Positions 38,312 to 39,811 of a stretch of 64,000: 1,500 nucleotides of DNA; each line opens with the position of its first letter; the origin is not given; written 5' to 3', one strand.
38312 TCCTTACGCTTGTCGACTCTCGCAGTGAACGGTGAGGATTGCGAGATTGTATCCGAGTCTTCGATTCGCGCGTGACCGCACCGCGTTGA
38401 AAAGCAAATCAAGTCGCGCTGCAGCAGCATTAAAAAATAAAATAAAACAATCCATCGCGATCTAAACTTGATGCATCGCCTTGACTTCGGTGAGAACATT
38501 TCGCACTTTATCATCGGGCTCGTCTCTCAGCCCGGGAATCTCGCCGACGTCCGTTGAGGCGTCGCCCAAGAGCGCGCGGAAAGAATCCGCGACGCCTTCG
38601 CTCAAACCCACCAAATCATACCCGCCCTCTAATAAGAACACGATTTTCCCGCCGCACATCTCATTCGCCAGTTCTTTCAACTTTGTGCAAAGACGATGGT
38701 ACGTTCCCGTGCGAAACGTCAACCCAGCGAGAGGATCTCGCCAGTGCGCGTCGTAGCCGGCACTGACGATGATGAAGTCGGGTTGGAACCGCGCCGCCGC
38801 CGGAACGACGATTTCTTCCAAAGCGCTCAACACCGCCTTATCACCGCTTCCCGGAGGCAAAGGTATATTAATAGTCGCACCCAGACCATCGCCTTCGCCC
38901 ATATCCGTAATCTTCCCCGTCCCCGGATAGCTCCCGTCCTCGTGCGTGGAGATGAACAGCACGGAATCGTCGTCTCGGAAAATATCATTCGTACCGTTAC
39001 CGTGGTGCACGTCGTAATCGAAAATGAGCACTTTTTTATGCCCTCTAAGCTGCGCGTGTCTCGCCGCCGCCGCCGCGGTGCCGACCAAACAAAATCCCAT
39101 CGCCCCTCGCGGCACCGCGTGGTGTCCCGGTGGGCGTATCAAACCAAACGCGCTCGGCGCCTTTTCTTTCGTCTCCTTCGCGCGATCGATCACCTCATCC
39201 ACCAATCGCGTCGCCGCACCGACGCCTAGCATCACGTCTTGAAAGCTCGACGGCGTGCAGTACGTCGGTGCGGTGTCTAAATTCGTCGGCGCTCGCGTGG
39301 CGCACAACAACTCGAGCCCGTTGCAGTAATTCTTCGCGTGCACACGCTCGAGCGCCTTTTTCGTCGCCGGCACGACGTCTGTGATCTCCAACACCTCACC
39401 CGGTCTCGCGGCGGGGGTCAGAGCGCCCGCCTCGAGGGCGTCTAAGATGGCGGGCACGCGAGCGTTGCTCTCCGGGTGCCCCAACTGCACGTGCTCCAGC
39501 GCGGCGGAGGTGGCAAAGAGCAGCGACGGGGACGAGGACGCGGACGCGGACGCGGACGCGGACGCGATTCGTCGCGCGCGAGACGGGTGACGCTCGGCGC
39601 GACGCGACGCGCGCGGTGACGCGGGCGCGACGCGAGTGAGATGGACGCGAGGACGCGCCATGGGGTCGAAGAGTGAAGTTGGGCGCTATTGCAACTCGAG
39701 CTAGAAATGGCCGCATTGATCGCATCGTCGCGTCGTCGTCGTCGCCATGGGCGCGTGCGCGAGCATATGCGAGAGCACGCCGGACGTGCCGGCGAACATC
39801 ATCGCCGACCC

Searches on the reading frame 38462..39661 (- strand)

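Call 23: search_protein_families(library=pfam, proteins=[window:38462-39661:-], max_evalue=0.01)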
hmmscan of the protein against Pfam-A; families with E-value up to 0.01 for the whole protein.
window:38462-39661:- (399 aa): 1 family
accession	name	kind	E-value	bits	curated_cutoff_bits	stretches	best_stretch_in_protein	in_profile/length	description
PF00850.24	Hist_deacetyl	-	9.6e-82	275.1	27.9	1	62-363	1-297/298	Histone deacetylase domain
